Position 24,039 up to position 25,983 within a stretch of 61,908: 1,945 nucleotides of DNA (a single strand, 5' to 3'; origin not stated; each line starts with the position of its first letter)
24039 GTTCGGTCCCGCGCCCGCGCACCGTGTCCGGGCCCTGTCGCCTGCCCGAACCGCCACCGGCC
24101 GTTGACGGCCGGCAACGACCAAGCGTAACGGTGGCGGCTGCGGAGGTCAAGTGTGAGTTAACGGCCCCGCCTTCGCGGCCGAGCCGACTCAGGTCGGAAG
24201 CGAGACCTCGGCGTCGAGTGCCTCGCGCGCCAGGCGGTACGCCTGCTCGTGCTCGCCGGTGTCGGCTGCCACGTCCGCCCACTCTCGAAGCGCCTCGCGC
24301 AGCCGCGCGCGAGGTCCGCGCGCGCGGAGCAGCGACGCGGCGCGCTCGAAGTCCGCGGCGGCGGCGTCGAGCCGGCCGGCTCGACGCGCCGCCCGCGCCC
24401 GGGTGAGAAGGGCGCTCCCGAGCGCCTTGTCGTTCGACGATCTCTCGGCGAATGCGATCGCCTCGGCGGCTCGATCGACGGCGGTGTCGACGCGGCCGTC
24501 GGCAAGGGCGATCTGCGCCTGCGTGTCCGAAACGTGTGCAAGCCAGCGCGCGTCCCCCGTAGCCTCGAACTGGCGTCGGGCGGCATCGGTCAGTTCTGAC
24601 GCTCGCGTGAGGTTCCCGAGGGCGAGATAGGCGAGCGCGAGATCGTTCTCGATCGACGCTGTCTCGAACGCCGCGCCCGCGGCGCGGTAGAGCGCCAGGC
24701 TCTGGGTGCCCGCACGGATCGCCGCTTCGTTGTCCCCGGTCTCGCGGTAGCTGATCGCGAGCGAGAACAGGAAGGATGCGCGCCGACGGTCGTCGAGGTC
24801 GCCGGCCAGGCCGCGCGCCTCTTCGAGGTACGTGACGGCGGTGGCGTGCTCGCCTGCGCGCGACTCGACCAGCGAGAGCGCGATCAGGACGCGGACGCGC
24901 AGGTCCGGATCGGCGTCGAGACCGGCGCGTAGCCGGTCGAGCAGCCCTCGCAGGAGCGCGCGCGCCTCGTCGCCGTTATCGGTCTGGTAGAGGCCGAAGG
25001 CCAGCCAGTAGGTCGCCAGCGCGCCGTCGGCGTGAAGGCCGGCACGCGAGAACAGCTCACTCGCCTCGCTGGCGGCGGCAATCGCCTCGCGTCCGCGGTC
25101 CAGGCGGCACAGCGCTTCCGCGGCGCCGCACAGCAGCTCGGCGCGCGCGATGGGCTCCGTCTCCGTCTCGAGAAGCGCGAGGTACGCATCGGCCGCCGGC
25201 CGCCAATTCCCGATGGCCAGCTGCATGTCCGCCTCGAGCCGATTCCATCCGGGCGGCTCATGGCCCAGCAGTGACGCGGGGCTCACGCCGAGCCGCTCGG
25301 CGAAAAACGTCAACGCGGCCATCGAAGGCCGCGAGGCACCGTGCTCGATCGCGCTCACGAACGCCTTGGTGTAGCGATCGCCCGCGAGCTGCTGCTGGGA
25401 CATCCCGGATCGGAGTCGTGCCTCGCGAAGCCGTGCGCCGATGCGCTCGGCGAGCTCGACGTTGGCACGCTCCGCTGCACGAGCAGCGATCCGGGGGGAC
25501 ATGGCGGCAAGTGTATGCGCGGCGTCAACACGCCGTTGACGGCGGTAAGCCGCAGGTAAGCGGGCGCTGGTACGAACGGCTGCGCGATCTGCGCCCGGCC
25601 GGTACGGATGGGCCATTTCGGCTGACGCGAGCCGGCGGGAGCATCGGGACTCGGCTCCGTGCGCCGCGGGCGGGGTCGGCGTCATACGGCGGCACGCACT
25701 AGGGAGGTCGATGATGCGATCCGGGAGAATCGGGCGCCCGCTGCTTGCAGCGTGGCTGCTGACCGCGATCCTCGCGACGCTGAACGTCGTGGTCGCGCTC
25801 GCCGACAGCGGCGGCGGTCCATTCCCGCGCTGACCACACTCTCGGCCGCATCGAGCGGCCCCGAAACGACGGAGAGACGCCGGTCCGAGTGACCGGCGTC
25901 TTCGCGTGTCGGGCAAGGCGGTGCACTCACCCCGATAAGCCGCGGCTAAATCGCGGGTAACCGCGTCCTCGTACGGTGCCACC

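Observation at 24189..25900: RRNPP-like architecture: XRE-HTH+TPR regulator paired with a 40-aa signal-peptide propeptide gene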

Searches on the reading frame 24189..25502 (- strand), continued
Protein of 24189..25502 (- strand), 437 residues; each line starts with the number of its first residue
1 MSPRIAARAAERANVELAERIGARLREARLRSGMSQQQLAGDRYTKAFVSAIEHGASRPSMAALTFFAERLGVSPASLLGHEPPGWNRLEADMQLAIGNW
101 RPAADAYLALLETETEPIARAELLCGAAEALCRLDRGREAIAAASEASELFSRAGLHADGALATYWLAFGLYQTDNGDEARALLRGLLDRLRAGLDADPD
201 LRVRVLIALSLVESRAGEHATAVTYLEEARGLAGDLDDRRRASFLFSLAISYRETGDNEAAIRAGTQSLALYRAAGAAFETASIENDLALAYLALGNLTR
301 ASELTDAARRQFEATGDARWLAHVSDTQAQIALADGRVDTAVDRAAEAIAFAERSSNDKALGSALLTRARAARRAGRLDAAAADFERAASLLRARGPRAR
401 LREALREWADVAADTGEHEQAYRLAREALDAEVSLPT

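Call 38: search_solved_structures(query=A1, max_evalue=1)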
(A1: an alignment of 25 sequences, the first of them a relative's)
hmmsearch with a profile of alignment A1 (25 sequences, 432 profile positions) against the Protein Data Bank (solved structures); distinct sequences matched with E-value up to 1: 84 (the best 60 are shown).
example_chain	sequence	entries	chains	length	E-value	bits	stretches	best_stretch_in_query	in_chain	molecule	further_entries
2qfc_A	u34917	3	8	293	2.3e-09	40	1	18-78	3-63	PlcR protein | Transcriptional activator PlcR protein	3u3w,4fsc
3nf1_A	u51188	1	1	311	1.6e-06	30.6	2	243-430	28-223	Kinesin light chain 1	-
6fuz_A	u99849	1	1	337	4.2e-06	29.3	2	244-392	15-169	Kinesin light chain 1,Kinesin light chain 1,C-Jun-amino-terminal kinase-interacting protei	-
6fv0_A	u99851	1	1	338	4.2e-06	29.3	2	244-392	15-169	Kinesin light chain 1,Torsin-1A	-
6swu_A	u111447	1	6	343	4.5e-06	29.2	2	244-392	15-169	Kinesin light chain 1,Kinesin light chain 1,TPR domain of kinesin light chain 1 in complex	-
7ai4_A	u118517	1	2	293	5.4e-06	28.9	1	243-430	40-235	Isoform C of Kinesin light chain 1,Isoform C of Kinesin light chain 1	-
5oj8_A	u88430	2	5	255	8.6e-06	28.2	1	244-430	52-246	Kinesin light chain 1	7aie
7t5u_A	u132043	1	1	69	1.5e-05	27.5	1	17-81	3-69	Helix-turn-helix domain-containing protein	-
7obi_A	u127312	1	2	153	1.8e-05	27.2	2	204-271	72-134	CTPR-rv4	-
9pmb_C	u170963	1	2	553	2.2e-05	26.9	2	243-394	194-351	Kinesin light chain 1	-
3q15_A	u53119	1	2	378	2.5e-05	26.7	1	338-430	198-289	Response regulator aspartate phosphatase H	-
3qq6_A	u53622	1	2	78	6.7e-05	25.3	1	19-84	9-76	HTH-type transcriptional regulator sinR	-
9sf2_A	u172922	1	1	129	8.4e-05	25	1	19-85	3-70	Transcriptional regulator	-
5jub_A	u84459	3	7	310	0.00011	24.5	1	17-83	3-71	Transcriptional regulator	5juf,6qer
6ejn_A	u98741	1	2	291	0.00011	24.5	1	243-430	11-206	Kinesin light chain 2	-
5fd4_A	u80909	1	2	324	0.00097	21.5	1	19-82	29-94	ComR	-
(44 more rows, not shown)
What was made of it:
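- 25275..25430 (-): HTH DNA-binding domain (residues 25-76). The recognition-helix region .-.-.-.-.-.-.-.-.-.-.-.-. is invariant in the family. Best solved-structure sequence hit is PlcR residues 3-63, E = 2.3e-9 (call 38).
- On RRNPP(A) cytoplasmic-receptor peptide quorum sensing: The top solved-structure sequence hit is the PlcR HTH (call 38).
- Closest known: PlcR-PapR. Same: The best solved-structure sequence match is the PlcR HTH, E = 2.3e-9 (call 38).
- Closest known: Rgg-SHP / ComR-ComS. Same: ComR HTHs are weak sequence hits (5fd4, E about 1e-3; call 38).
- Its best solved-structure sequence hit is the PlcR HTH (call 38).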

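Call 41: fold_search(model_id=the predicted structure, library=pdb)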
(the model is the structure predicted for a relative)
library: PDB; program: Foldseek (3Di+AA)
matches with E <= 10: 1649; with E <= 0.001: 290
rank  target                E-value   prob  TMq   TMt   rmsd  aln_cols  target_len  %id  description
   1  6hc2_E                2.1e-09  1.00  0.52  0.60   7.0       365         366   18  Crystal structure of NuMA/LGN hetero-hexamers (released 2019-05-29)
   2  6hc2_S                3.1e-09  1.00  0.53  0.62   6.7       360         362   19  Crystal structure of NuMA/LGN hetero-hexamers (released 2019-05-29)
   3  8chy                  3.1e-09  1.00  0.37  0.55   8.7       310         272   22  Crystal structure of an 8-repeat consensus TPR superhelix with Zinc. (released 2024-02-21)
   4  6hc2_A                4.6e-09  1.00  0.52  0.61   8.3       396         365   18  Crystal structure of NuMA/LGN hetero-hexamers (released 2019-05-29)
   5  6hc2_C                5.2e-09  1.00  0.53  0.61   6.8       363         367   19  Crystal structure of NuMA/LGN hetero-hexamers (released 2019-05-29)
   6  3sf4_A                6.9e-09  1.00  0.50  0.59  10.5       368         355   18  Crystal structure of the complex between the conserved cell polarity proteins Inscuteable and LGN (released 2011-11-23)
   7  9qhb                  9.4e-09  1.00  0.40  0.59   7.4       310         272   22  Crystal structure of 16-repeat CTPR protein with eliminated coordination sites (released 2025-10-22)
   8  3sf4_B                1.5e-08  1.00  0.50  0.60  10.2       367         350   19  Crystal structure of the complex between the conserved cell polarity proteins Inscuteable and LGN (released 2011-11-23)
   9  5a7d_G                1.5e-08  1.00  0.36  0.44  11.0       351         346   16  Tetrameric assembly of LGN with Inscuteable (released 2016-08-03)
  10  3ro2_A                1.8e-08  1.00  0.55  0.71   4.7       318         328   20  Structures of the LGN/NuMA complex (released 2012-03-07)
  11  3sf4_C                1.9e-08  1.00  0.51  0.62   7.4       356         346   18  Crystal structure of the complex between the conserved cell polarity proteins Inscuteable and LGN (released 2011-11-23)
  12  5a7d_H                2.3e-08  1.00  0.45  0.54   7.3       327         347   18  Tetrameric assembly of LGN with Inscuteable (released 2016-08-03)
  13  5a7d_C                2.7e-08  1.00  0.47  0.57   7.0       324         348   18  Tetrameric assembly of LGN with Inscuteable (released 2016-08-03)
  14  5a7d_D                2.8e-08  1.00  0.36  0.44  11.0       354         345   17  Tetrameric assembly of LGN with Inscuteable (released 2016-08-03)
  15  5a7d_F                3.8e-08  1.00  0.36  0.44  11.1       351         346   16  Tetrameric assembly of LGN with Inscuteable (released 2016-08-03)
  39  3u3w_A                1.4e-06  1.00  0.37  0.55   9.0       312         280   13  Crystal Structure of Bacillus thuringiensis PlcR in complex with the peptide PapR7 and DNA (released 2013-01-09)
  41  8rsv_A                1.5e-06  1.00  0.51  0.60   7.2       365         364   13  Rap from bacteriophage Phi3T in presence of pheromone RRGHTAS (released 2024-07-24)
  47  6t46_C                2.3e-06  1.00  0.50  0.59   8.4       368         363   10  Structure of the Rap conjugation gene regulator of the plasmid pLS20 in complex with the Phr* peptide (released 2020-06-24)
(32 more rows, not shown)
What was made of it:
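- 24204..25241 (-): TPR superhelix (residues about 88-433), the presumed peptide-binding domain. Foldseek hits to the LGN/Pins TPR domain, consensus TPR proteins, PlcR-PapR (3u3w) and Rap-Phr (8rsv, 6t46) (call 41).
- On RRNPP(A) cytoplasmic-receptor peptide quorum sensing: In Foldseek, generic TPRs (LGN, consensus TPR) rank first and PlcR/Rap rank 39-47 at E about 1e-6 (call 41).
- Closest known: PlcR-PapR. Same: The PlcR-PapR7-DNA complex 3u3w is a fold hit, E = 1.4e-6 (call 41).
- Fold hits include the peptide-binding LGN TPR domain, PlcR-PapR and Rap-Phr complexes (call 41). LGN and consensus TPR proteins outrank PlcR and Rap (call 41). The TPR fold matches are generic (call 41).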

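Call 59: search_protein_representatives(protein=window:24189-25502:-)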
Query: 437 residues. Proteins with E-value up to 0.001 (for the whole library): 5828; up to 1e-10: 559; up to 1e-30: 118. The best 150 are listed.
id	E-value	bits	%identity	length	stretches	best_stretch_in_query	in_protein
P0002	9.7e-232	785.8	89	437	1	1-437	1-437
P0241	1.0e-125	436.8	57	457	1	16-433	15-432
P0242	2.4e-107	376.3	51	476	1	14-434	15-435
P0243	1.1e-106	374.0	50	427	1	18-431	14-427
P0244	1.6e-104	367.0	53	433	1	14-430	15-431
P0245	5.3e-104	365.3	53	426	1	22-429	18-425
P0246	4.6e-103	362.2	52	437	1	12-430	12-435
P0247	5.1e-102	358.7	53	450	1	15-430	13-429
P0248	3.9e-101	355.8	59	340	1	93-430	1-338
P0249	9.7e-99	347.9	63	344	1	21-348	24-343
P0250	1.4e-98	347.5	50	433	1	16-431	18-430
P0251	1.5e-98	347.3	50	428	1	19-430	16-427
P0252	1.5e-98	347.3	49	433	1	14-430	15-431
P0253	2.1e-97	343.5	50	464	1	10-433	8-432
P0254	2.6e-97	343.3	49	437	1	16-429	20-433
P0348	3.6e-33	132.1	34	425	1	18-429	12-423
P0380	2.1e-26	109.8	28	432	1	20-430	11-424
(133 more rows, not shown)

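Call 60: find_encoding_contigs(protein=P0348, flank=3000, max_places=2)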
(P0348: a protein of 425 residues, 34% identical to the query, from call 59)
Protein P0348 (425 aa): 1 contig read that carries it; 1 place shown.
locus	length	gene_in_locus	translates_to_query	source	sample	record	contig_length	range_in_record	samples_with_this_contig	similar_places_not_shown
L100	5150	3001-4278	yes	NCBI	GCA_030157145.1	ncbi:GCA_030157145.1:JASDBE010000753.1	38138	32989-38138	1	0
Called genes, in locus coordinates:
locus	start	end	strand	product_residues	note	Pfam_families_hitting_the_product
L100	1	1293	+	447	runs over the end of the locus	PF08245:Mur_ligase_M (faint), PF02875:Mur_ligase_C, PF27239:FOL3_C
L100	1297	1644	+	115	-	PF12680:SnoaL_2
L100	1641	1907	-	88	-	-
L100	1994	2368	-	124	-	-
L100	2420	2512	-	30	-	-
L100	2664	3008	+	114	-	-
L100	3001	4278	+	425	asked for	PF13560:HTH_31, PF01381:HTH_3 (weak), PF13176:TPR_7 (faint), PF13181:TPR_8 (faint), PF13374:TPR_10 (faint), PF13424:TPR_12 (weak), PF00515:TPR_1 (faint), PF13424:TPR_12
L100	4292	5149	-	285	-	?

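Call 61: find_encoding_contigs(protein=P0380, flank=3000, max_places=2)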
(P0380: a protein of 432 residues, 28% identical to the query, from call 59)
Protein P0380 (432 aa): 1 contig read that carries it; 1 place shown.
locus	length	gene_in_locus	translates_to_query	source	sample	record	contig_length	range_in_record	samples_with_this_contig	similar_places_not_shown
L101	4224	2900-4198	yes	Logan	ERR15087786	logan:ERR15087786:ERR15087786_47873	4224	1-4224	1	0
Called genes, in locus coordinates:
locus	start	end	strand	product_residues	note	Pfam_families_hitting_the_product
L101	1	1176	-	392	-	?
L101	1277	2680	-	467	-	PF00890:FAD_binding_2 (weak), PF07992:Pyr_redox_2 (faint), PF12831:FAD_oxidored (weak), PF13450:NAD_binding_8, PF01593:Amino_oxidase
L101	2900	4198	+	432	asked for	PF01381:HTH_3 (weak), PF13424:TPR_12, PF17874:TPR_MalT (weak), PF13424:TPR_12, PF14938:SNAP (weak), PF13432:TPR_16 (weak), PF13424:TPR_12, PF13424:TPR_12, +17 more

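Call 73: search_protein_families(library=pfam, alignment_id=A1, max_evalue=1)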
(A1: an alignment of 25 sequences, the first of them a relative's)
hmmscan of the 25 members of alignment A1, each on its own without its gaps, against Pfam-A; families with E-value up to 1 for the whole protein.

A. member 1, P0001 (437 aa): 12 families
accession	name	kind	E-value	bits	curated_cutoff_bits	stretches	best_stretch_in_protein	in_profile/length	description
PF13424.12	TPR_12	-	3.1e-17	63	30.1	4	209-274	9-77/77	Tetratricopeptide repeat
PF07719.23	TPR_2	-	1.2e-08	34.8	27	2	364-391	3-30/34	Tetratricopeptide repeat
PF01381.28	HTH_3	-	2.1e-06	28.1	23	1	25-76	1-53/55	Helix-turn-helix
PF13181.12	TPR_8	-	0.00025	21.4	25.7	0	364-391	3-30/34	Tetratricopeptide repeat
PF14938.12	SNAP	-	0.0014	18.6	25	1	92-180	63-152/282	Soluble NSF attachment protein, SNAP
PF12844.13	HTH_19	-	0.0024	18.2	30.2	1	22-79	1-59/64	Helix-turn-helix domain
PF25058.1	ARM_TT21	-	0.0067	16.8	27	1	280-343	55-115/155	Tetratricopeptide repeat protein 21 ARM repeat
PF00515.34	TPR_1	-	0.0072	16.5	27.8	0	364-391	3-30/34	Tetratricopeptide repeat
PF25306.1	DUF7880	-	0.019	15.6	27.5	1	364-430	9-74/127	Domain of unknown function (DUF7880)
PF13374.12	TPR_10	-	0.13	12.7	27.5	0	247-274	7-34/42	Tetratricopeptide repeat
PF14853.12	Fis1_TPR_C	-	0.55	10.9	25.3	0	164-188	4-28/53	Fis1 C-terminal tetratricopeptide repeat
PF25515.1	Arm_PDR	-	0.73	10.4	27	0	362-407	49-94/145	Plastid division regulator ARM repeat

B. families by the number of members that match (of 25 scanned): 53 families (the first 25 are shown)
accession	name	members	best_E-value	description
PF13424.12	TPR_12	25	8.1e-25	Tetratricopeptide repeat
PF07719.23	TPR_2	25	2.7e-15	Tetratricopeptide repeat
PF01381.28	HTH_3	25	1.5e-07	Helix-turn-helix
PF12844.13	HTH_19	24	2.6e-05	Helix-turn-helix domain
PF25058.1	ARM_TT21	23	5.6e-07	Tetratricopeptide repeat protein 21 ARM repeat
PF13428.12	TPR_14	22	3.6e-11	Tetratricopeptide repeat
PF14559.12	TPR_19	22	3.2e-09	Tetratricopeptide repeat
PF13560.12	HTH_31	21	4.9e-10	Helix-turn-helix domain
PF14938.12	SNAP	21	6.4e-06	Soluble NSF attachment protein, SNAP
PF13181.12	TPR_8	20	1e-06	Tetratricopeptide repeat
PF13374.12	TPR_10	20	2.3e-05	Tetratricopeptide repeat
PF13432.12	TPR_16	17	5.2e-10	Tetratricopeptide repeat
PF00515.34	TPR_1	17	2.9e-07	Tetratricopeptide repeat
PF13176.12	TPR_7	15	5.3e-06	Tetratricopeptide repeat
PF13431.12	TPR_17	15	0.00017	Tetratricopeptide repeat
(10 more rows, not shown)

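Call 84: search_protein_families(library=phrogs, proteins=[window:24189-25502:-], max_evalue=0.01)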
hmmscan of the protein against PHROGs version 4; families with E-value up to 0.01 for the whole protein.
window:24189-25502:- (437 aa): 10 families
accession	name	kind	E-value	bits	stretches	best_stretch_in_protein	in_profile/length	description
phrog_5823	-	transcription regulation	5.4e-09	36.7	1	19-112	5-99/404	transcriptional regulator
phrog_3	-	transcription regulation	2.6e-08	35.1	1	17-81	85-148/430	transcriptional repressor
phrog_2967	-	transcription regulation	8.2e-07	29.8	1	19-84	9-75/225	transcriptional regulator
phrog_1373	-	transcription regulation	1.2e-06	29.6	1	7-85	52-129/166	transcriptional regulator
phrog_8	-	transcription regulation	4e-06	27.5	1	16-87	161-224/346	transcriptional regulator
phrog_2439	-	transcription regulation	9.9e-06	25.6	1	21-84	8-72/367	transcriptional regulator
phrog_4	-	transcription regulation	3.6e-05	23.9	1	18-80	134-193/400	transcriptional repressor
phrog_2328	-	transcription regulation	9.5e-05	23.2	1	10-80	5-76/128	transcriptional repressor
phrog_7396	-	unknown function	0.00049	20.8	1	9-80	4-79/227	-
phrog_4836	-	transcription regulation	0.0087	16.6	0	15-81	70-137/194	CII-like regulator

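Call 85: search_protein_families(library=padloc, proteins=[window:24189-25502:-], max_evalue=0.01)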
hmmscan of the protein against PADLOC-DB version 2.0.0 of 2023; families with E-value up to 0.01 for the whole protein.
window:24189-25502:- (437 aa): 5 families
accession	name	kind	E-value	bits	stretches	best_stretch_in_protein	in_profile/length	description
PDLC04142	capH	-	6.4e-08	31.6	1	19-83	5-70/103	capH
PDLC02926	HTH_VI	-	2.3e-06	25.8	1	21-79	2-61/92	-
PDLC03665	Control_protein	-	0.00011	20.4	1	21-80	9-70/77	control protein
PDLC03952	RmrA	-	0.00077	16.4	1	12-73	14-76/395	-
PDLC03954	RmrA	-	0.004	14.1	1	17-80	7-71/380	-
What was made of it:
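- Tried and rejected: Nothing suggests a phage or defence origin (calls 84, 85).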

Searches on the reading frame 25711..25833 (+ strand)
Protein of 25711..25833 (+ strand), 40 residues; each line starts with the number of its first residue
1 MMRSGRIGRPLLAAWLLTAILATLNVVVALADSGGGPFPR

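Call 3: search_protein_families(library=pfam, proteins=[window:25711-25833:+], max_evalue=0.01)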
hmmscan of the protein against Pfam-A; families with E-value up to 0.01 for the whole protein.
window:25711-25833:+ (40 aa): 0 families

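Call 4: search_protein_families(library=ncbifam, proteins=[window:25711-25833:+], max_evalue=0.1)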
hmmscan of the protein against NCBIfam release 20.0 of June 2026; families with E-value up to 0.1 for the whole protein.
window:25711-25833:+ (40 aa): 0 families

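Call 55: find_homologous_proteins(query=A2, max_evalue=10)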
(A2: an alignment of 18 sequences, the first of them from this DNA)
Query A2 (18 sequences) (40 aa, profile of the alignment): 383 proteins with E <= 10 among 1675 candidates; the best 120 are listed.
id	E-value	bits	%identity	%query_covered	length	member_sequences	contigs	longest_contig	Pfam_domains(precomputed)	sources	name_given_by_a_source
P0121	7.9e-15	72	44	98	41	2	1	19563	-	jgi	jgi:hypothetical protein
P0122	1.1e-14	72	45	98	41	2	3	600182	-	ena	-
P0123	1.4e-14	71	46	98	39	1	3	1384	-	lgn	-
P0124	1.4e-14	71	44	98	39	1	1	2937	-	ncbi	-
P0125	1.9e-14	71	48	98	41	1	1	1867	-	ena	-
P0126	1.9e-14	71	45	98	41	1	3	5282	-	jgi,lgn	jgi:hypothetical protein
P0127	2.2e-14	71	48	98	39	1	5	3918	-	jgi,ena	jgi:hypothetical protein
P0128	3.2e-14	70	41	98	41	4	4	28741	-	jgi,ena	jgi:hypothetical protein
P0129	3.4e-14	70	41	98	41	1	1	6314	-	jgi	jgi:hypothetical protein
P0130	3.7e-14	70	45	100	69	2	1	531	-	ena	-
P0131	3.9e-14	70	41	98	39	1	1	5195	-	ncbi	-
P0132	4.0e-14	70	46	100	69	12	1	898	-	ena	-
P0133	4.2e-14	70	41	98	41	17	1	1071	-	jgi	jgi:hypothetical protein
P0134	5.3e-14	70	39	95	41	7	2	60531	-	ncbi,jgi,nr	ncbi:MAG TPA: hypothetical protein VEW95_04325 [Candidatus Limnocylindrales bacterium]|jgi:hypotheti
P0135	5.6e-14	70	39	95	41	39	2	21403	-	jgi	jgi:hypothetical protein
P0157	1.5e-13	68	97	98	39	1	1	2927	-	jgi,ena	jgi:hypothetical protein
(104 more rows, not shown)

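Call 84: search_protein_families(library=phrogs, proteins=[window:25711-25833:+], max_evalue=0.01)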
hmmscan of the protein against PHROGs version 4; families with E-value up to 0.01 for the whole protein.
window:25711-25833:+ (40 aa): 0 families

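Call 85: search_protein_families(library=padloc, proteins=[window:25711-25833:+], max_evalue=0.01)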
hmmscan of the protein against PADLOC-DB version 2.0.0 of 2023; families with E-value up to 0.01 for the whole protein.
window:25711-25833:+ (40 aa): 0 families
